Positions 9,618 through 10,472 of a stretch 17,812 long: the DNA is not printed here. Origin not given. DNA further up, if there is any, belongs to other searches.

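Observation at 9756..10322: MerR-family regulator with a C-terminal Cys4 (CxxC-x10-CxxC) knuckle heads the suf operon and is translationally coupled to sufA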

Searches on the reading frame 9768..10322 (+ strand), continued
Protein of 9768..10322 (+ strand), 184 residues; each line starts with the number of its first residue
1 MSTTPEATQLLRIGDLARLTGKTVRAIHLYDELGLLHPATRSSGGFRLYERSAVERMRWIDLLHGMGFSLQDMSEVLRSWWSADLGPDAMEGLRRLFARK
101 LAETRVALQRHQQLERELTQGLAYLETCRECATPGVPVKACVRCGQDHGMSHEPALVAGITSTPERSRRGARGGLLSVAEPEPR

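Call 36: search_solved_structures(query=A3, max_evalue=0.001, show_alignments=2)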
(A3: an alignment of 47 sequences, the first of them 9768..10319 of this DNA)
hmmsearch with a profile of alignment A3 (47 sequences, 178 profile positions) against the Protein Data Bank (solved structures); distinct sequences matched with E-value up to 0.001: 38.
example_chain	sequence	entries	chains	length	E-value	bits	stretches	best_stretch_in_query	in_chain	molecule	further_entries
4ua1_A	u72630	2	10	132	5.6e-18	68.4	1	11-119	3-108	Regulatory protein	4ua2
5gpe_A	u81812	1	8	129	3.1e-16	62.7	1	10-141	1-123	Transcriptional regulator, MerR-family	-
6jgf_A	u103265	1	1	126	3.6e-16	62.5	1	11-120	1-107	CadR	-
6jgv_A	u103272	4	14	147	4.8e-16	62.1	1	11-120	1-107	CadR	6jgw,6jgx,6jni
6jyw_A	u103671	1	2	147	7.5e-16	61.5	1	11-120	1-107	CadR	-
6ldi_G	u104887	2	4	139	8e-16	61.4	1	11-120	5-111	HTH-type transcriptional regulator CueR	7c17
6xh7_G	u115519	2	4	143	1.1e-15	61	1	12-121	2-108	HTH-type transcriptional regulator CueR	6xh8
1q05_A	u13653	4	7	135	1.4e-15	60.6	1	12-120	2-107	Transcriptional regulator cueR | HTH-type transcriptional regulator CueR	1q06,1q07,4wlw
4wls_A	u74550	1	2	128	2.7e-15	59.7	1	12-119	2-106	HTH-type transcriptional regulator CueR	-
1jbg_A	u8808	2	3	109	1.5e-14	57.2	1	12-111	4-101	transcription activator of multidrug-efflux transporter genes mta | transcription activator MtaN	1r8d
2vz4_A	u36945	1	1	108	6.6e-14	55.1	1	13-80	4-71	HTH-TYPE TRANSCRIPTIONAL ACTIVATOR TIPA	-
3hh0_A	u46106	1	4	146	1.1e-13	54.4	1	13-118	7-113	Transcriptional regulator, MerR family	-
5crl_A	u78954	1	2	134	3e-13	53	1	6-120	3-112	Mercuric resistance operon regulatory protein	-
3qao_A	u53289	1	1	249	2.7e-12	49.9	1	10-82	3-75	MerR-like transcriptional regulator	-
7cla_A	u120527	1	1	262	1.4e-09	41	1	4-79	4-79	HTH-type transcriptional regulator SkgA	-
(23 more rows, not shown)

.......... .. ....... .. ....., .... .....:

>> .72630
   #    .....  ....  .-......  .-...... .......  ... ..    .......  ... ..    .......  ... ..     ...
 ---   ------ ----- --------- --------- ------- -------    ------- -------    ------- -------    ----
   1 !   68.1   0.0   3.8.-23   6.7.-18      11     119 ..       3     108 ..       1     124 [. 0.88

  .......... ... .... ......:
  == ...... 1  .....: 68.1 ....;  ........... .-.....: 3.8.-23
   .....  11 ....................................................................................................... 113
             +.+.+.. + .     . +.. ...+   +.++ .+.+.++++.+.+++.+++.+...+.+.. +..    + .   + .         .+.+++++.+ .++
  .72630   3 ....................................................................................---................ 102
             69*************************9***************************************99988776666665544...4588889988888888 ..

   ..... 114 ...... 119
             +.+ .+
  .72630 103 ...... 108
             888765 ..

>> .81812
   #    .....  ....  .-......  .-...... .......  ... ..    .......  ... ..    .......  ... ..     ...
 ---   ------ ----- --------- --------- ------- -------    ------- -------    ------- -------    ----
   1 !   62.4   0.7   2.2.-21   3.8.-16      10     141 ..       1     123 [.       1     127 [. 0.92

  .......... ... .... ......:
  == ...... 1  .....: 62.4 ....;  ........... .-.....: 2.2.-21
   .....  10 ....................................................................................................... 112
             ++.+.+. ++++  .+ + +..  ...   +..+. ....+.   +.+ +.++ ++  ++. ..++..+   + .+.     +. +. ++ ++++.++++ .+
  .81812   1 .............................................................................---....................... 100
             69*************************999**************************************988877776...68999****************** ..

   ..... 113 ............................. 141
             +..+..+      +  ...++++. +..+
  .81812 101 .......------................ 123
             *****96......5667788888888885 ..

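Call 41: predict_structure(alignment_id=A3)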
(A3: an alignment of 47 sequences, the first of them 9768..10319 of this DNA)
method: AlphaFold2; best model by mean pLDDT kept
length: 184 residues; sequences in the alignment: 47
mean_pLDDT: 83.7   pTM: 0.66
mean pLDDT of the five models: 83.7, 83.0, 82.0, 81.1, 79.8
residues with pLDDT >= 90: 103; 70-90: 33; 50-70: 46; < 50: 2
segments of 3 or more residues with pLDDT < 50: none
pLDDT, mean of each block of 10 residues (from residue 1): 67 98 98 97 96 97 95 92 89 92 96 94 73 61 68 79 63 58 65
secondary structure, 60 per line:
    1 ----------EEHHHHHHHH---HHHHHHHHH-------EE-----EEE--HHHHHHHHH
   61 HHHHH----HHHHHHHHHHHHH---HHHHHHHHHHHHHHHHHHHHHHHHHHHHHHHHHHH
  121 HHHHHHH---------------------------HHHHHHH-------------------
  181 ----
elements in order: H13-20 H24-32 E47-49 H52-65 H70-82 H86-127 H155-161

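Call 42: list_cluster_members(proteins=[P0143, P0160, P0135, P0141, P0145, P0152, P0163, P0190, P0225, P0264])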
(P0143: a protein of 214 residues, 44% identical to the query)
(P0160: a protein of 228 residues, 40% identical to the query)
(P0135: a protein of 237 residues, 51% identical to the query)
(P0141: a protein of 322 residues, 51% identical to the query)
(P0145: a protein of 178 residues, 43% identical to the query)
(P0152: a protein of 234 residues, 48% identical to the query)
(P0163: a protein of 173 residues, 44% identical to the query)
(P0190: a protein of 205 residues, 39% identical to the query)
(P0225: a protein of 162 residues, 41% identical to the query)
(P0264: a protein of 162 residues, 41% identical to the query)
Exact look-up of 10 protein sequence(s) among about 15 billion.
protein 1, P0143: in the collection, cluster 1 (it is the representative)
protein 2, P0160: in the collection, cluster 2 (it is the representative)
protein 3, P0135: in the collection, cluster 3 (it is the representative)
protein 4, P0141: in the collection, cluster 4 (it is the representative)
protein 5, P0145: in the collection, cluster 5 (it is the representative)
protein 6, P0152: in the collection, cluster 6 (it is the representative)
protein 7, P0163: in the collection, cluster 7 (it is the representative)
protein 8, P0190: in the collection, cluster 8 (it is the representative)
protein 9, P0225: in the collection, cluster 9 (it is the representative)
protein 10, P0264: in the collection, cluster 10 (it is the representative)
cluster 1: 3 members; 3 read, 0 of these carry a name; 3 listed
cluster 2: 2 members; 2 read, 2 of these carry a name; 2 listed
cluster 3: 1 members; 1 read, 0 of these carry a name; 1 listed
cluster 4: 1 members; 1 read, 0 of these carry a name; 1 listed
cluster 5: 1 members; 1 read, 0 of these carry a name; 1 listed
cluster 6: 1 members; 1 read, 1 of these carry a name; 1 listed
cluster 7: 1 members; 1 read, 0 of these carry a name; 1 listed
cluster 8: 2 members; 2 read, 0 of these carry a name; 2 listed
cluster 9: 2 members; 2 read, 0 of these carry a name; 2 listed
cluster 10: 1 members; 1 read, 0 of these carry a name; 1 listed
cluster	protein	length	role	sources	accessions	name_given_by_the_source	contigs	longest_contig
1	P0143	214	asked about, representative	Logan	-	-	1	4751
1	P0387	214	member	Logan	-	-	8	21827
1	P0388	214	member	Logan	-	-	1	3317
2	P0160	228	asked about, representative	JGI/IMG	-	MerR family copper efflux transcriptional regulator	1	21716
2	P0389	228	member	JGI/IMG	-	MerR family copper efflux transcriptional regulator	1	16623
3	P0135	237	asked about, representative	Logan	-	-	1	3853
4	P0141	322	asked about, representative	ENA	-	-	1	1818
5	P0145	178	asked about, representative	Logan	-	-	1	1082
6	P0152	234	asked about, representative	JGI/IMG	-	MerR family transcriptional regulator, copper efflux regulator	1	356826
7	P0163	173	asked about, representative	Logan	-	-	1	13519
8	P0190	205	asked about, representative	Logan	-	-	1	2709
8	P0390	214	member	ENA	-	-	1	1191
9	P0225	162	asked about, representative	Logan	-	-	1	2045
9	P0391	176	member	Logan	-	-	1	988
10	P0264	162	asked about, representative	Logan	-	-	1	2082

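Call 44: find_encoding_contigs(protein=P0152, flank=7000, max_places=1)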
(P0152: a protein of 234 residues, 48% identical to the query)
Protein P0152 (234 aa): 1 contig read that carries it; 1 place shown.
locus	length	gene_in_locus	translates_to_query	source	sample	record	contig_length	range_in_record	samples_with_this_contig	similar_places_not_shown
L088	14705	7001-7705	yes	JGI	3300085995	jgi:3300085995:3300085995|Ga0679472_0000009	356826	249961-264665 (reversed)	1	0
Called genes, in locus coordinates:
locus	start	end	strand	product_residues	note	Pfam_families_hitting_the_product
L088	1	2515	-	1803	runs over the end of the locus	PF00069:Pkinase, PF07714:PK_Tyr_Ser-Thr, PF13191:AAA_16, PF13424:TPR_12 (faint), PF01590:GAF, PF13185:GAF_2, PF13492:GAF_3 (faint), PF02518:HATPase_c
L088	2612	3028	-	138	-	-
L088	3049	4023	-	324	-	-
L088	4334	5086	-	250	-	PF03476:MOSC_N, PF03473:MOSC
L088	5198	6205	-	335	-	PF13432:TPR_16, PF12895:ANAPC3 (weak), PF14559:TPR_19 (weak), PF13431:TPR_17 (weak), PF00515:TPR_1 (weak), PF07719:TPR_2 (weak), PF13181:TPR_8 (weak), PF13432:TPR_16, +10 more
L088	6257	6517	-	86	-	-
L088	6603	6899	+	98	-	-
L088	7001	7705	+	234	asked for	PF00376:MerR, PF13411:MerR_1, PF09278:MerR-DNA-bind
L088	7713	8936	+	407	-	PF00266:Aminotran_5, PF01041:DegT_DnrJ_EryC1 (weak)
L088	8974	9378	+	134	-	PF01592:NifU_N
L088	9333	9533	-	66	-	-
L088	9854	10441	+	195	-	PF07743:HSCB_C (weak)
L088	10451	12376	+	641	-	PF00012:HSP70, PF06723:MreB_Mbl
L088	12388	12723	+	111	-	PF00111:Fer2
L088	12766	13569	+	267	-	PF14907:NTP_transf_5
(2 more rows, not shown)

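Call 45: find_encoding_contigs(protein=P0160, flank=7000, max_places=1)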
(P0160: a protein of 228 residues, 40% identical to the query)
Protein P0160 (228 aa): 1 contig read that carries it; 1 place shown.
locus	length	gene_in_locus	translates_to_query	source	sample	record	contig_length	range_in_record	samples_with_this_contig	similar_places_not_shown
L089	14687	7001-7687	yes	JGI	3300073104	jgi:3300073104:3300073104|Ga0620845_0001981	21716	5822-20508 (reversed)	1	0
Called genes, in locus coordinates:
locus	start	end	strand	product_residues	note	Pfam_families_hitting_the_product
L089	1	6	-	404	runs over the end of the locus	?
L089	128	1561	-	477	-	PF01565:FAD_binding_4, PF02913:FAD-oxidase_C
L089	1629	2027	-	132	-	PF01521:Fe-S_biosyn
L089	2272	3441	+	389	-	PF00581:Rhodanese, PF00899:ThiF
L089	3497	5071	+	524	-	PF03109:ABC1 (faint), PF00069:Pkinase, PF01636:APH (faint), PF07714:PK_Tyr_Ser-Thr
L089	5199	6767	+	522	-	PF12072:RNase_Y_N, PF01966:HD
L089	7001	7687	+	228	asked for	PF00376:MerR, PF13411:MerR_1, PF09278:MerR-DNA-bind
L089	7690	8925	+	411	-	PF00266:Aminotran_5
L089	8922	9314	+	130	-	PF01521:Fe-S_biosyn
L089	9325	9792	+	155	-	PF13279:4HBT_2, PF03061:4HBT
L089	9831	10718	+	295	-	PF04386:SspB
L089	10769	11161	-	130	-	PF02152:FolB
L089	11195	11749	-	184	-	PF01327:Pep_deformylase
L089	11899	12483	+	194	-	PF00925:GTP_cyclohydro2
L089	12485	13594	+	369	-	PF01883:FeS_assembly_P, PF10609:ParA, PF00142:Fer4_NifH (faint), PF01656:CbiA, PF09140:MipZ (weak), PF13614:AAA_31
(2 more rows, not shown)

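Call 47: fold_search(model_id=the predicted structure, library=pdb)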
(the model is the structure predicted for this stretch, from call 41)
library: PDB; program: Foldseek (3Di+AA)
matches with E <= 10: 475; with E <= 0.001: 55
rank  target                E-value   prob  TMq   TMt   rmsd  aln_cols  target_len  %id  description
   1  3hh0_A                2.7e-06  1.00  0.52  0.68   3.3       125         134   21  Crystal structure of a transcriptional regulator, MerR family from Bacillus cereus (released 2009-05-26)
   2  1r8d_A                7.0e-06  1.00  0.37  0.61   5.1       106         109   24  Crystal Structure of MtaN Bound to DNA (released 2004-08-17)
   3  2zhg_A                7.9e-06  1.00  0.44  0.64   5.3       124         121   23  Crystal structure of SoxR in complex with DNA (released 2008-03-25)
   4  5d8c_A                1.1e-05  1.00  0.50  0.69   3.3       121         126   19  Crystal structure of HiNmlR, a MerR family regulator lacking the sensor domain, bound to promoter DNA (released 2016-06-29)
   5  4wls_A                1.1e-05  1.00  0.43  0.63   3.7       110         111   24  Crystal structure of the metal-free (repressor) form of E. Coli CUER, a copper efflux regulator, bound to COPA promote (released 2015-09-02)
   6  1q06_B                1.2e-05  1.00  0.52  0.72   4.5       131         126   26  Crystal structure of the Ag(I) form of E. coli CueR, a copper efflux regulator (released 2003-09-16)
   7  1r8d_B                1.3e-05  1.00  0.38  0.63   5.0       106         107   24  Crystal Structure of MtaN Bound to DNA (released 2004-08-17)
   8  5d8c_B                1.5e-05  1.00  0.50  0.68   3.4       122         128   19  Crystal structure of HiNmlR, a MerR family regulator lacking the sensor domain, bound to promoter DNA (released 2016-06-29)
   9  3hh0_C                1.5e-05  1.00  0.46  0.62   4.7       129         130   22  Crystal structure of a transcriptional regulator, MerR family from Bacillus cereus (released 2009-05-26)
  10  2zhh                  1.6e-05  1.00  0.41  0.61   5.5       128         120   23  Crystal structure of SoxR (released 2008-03-25)
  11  3d6y_A                1.7e-05  1.00  0.54  0.37   3.5       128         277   22  Crystal structure of R275E mutant of BMRR bound to DNA and berberine (released 2008-08-26)
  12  3d71_A                1.7e-05  1.00  0.54  0.37   3.5       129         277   22  Crystal structure of E253Q BMRR bound to 22 base pair promoter site (released 2008-08-26)
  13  6jyw_B                1.8e-05  1.00  0.55  0.74   3.8       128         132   24  Crystal structure of the transcription regulator CadR N81M mutant from P. putida in complex with Cadmium(II) and DNA (released 2020-04-29)
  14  5xbt_A                2.2e-05  1.00  0.49  0.35   3.9       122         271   28  The structure of BrlR bound to c-di-GMP (released 2018-05-02)
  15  4wlw_A                2.4e-05  1.00  0.51  0.70   4.8       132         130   25  CRYSTAL STRUCTURE OF THE AG(I) (ACTIVATOR) FORM OF E. COLI CUER, A COPPER EFFLUX REGULATOR, BOUND TO COPA PROMOTER DNA (released 2015-09-02)
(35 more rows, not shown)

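Call 48: find_related_loci(query=A4, collection=metagenome_contigs, flank=5000)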
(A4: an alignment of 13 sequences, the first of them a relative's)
Query A4 (176 aa) in metagenome_contigs; peptide patterns used: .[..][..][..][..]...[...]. (x = any residue, [..] = any of these).
600 stretches matched a pattern (row limit reached: there are more); 516 encode a relative of the query (tblastn E <= 1e-3); the best 80 are kept; 80 distinct loci.
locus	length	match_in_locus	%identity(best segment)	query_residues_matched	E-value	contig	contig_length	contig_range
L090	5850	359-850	40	8-169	4e-36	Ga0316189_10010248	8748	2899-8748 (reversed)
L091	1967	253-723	43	2-157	4e-35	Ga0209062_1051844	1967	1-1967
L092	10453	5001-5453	42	5-154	7e-35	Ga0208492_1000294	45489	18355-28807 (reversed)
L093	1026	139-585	42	8-154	2e-36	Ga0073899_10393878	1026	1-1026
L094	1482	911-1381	38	5-159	3e-35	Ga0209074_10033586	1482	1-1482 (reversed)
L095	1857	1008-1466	44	5-156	2e-34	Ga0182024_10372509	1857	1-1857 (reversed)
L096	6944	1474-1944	41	2-157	4e-34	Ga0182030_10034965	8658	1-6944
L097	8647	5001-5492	40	2-162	9e-34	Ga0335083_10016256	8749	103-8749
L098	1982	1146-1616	42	2-157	1e-33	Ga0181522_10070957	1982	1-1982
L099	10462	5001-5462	39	5-158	3e-33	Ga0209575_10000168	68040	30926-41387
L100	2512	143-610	38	2-156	2e-33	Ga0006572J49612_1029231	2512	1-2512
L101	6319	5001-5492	40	2-162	2e-33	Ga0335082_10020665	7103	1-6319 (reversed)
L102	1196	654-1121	40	4-157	6e-34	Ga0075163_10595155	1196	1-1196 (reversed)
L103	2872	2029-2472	42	8-154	4e-33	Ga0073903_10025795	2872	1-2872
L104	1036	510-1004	41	6-173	3e-34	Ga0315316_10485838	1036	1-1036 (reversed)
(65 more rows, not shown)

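Call 53: find_homologous_proteins(query=A4, max_evalue=1e-10)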
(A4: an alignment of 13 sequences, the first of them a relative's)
Query A4 (13 sequences) (176 aa, profile of the alignment): 2009 proteins with E <= 1e-10 among 8000 candidates; the best 120 are listed.
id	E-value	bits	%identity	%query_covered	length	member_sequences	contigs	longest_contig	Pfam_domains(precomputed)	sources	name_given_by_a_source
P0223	2.3e-56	208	36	86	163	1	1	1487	PF00376.30,PF13411.13,PF09278.18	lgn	-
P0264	1.8e-54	202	29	88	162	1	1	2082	PF00376.30,PF13411.13,PF09278.18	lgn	-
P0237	1.2e-53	199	39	76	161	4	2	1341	PF00376.30,PF13411.13,PF09278.18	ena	-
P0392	3.2e-53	198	43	85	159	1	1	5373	PF00376.30,PF13411.13,PF09278.18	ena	-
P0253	4.1e-53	197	100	100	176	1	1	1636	PF00376.30,PF13411.13,PF09278.18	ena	-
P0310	7.9e-53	196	39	87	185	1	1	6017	PF00376.30,PF13411.13,PF09278.18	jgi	jgi:DNA-binding transcriptional MerR regulator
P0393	1.2e-52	196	36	86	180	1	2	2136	PF00376.30,PF13411.13,PF09278.18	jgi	jgi:MerR family transcriptional regulator, copper efflux regulator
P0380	1.7e-52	195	37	88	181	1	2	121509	PF00376.30,PF13411.13,PF09278.18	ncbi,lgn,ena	-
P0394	1.8e-52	195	87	100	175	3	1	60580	PF00376.30,PF13411.13,PF09278.18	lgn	-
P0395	2.4e-52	195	40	85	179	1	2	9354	PF00376.30,PF13411.13,PF09278.18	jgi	jgi:DNA-binding transcriptional MerR regulator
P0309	2.6e-52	195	40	85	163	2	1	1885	PF00376.30,PF13411.13,PF09278.18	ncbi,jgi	jgi:DNA-binding transcriptional MerR regulator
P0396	4.5e-52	194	37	90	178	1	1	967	PF00376.30,PF13411.13,PF09278.18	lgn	-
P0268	6.5e-52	193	32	87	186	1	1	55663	PF00376.30,PF13411.13,PF09278.18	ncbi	-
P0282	6.6e-52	193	39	89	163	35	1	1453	PF00376.30,PF13411.13,PF09278.18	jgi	jgi:MerR family copper efflux transcriptional regulator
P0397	6.7e-52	193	36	85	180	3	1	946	PF00376.30,PF13411.13,PF09278.18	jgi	jgi:DNA-binding transcriptional MerR regulator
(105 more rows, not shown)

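Call 54: find_encoding_contigs(protein=P0268, flank=7000, max_places=1)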
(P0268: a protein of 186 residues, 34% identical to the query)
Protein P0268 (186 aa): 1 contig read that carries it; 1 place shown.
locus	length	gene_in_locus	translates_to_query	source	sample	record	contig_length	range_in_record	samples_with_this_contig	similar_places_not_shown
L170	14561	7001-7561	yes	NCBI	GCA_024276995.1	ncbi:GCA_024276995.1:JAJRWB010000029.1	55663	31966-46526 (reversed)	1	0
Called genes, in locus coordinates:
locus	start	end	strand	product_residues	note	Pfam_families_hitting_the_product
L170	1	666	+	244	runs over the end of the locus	PF02361:CbiQ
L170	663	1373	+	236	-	PF00005:ABC_tran, PF13304:AAA_21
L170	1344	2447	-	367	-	PF01264:Chorismate_synt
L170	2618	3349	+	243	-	-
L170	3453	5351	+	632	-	PF13231:PMT_2 (weak)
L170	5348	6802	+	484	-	PF00884:Sulfatase, PF01663:Phosphodiest, PF16347:SGSH_C (weak)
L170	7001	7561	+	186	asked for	PF00376:MerR, PF13411:MerR_1, PF09278:MerR-DNA-bind (weak)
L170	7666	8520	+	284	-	PF04542:Sigma70_r2, PF04539:Sigma70_r3, PF04545:Sigma70_r4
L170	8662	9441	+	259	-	PF03544:TonB_C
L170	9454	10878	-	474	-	PF00884:Sulfatase, PF01663:Phosphodiest, PF16347:SGSH_C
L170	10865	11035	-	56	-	-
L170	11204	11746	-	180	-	PF13505:OMP_b-brl (weak)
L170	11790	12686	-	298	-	PF13230:GATase_4, PF13522:GATase_6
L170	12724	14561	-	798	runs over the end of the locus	PF13428:TPR_14 (faint), PF11028:TMEM260_N, PF28495:TMEM260_2, PF14559:TPR_19 (faint), PF07719:TPR_2 (faint), PF13181:TPR_8 (faint), PF13432:TPR_16 (faint)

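Call 55: find_encoding_contigs(protein=P0394, flank=7000, max_places=1)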
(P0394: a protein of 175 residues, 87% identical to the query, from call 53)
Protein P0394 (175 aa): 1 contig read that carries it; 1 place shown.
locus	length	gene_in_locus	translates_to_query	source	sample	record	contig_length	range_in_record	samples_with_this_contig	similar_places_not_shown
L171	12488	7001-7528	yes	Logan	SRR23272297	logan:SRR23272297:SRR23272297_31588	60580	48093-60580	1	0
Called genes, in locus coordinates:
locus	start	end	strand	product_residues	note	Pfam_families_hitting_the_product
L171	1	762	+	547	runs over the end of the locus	PF16697:Yop-YscD_cpl (weak), PF00498:FHA, PF13367:PrsW-protease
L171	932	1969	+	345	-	PF00069:Pkinase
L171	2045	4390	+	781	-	PF01751:Toprim, PF13342:Toprim_Crpt (faint), PF01131:Topoisom_bac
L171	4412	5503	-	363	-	PF00069:Pkinase, PF07714:PK_Tyr_Ser-Thr (weak)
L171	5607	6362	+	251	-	-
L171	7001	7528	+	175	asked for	PF00376:MerR, PF13411:MerR_1, PF09278:MerR-DNA-bind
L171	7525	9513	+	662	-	PF07584:BatA, PF00092:VWA (weak), PF13519:VWA_2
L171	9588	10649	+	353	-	PF04613:LpxD, PF00132:Hexapep, PF25084:LbH_EIF2B (weak), PF25087:GMPPB_C, PF14602:Hexapep_2 (faint), PF00132:Hexapep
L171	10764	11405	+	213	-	PF16697:Yop-YscD_cpl, PF00498:FHA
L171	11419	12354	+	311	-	PF06574:FAD_syn, PF01687:Flavokinase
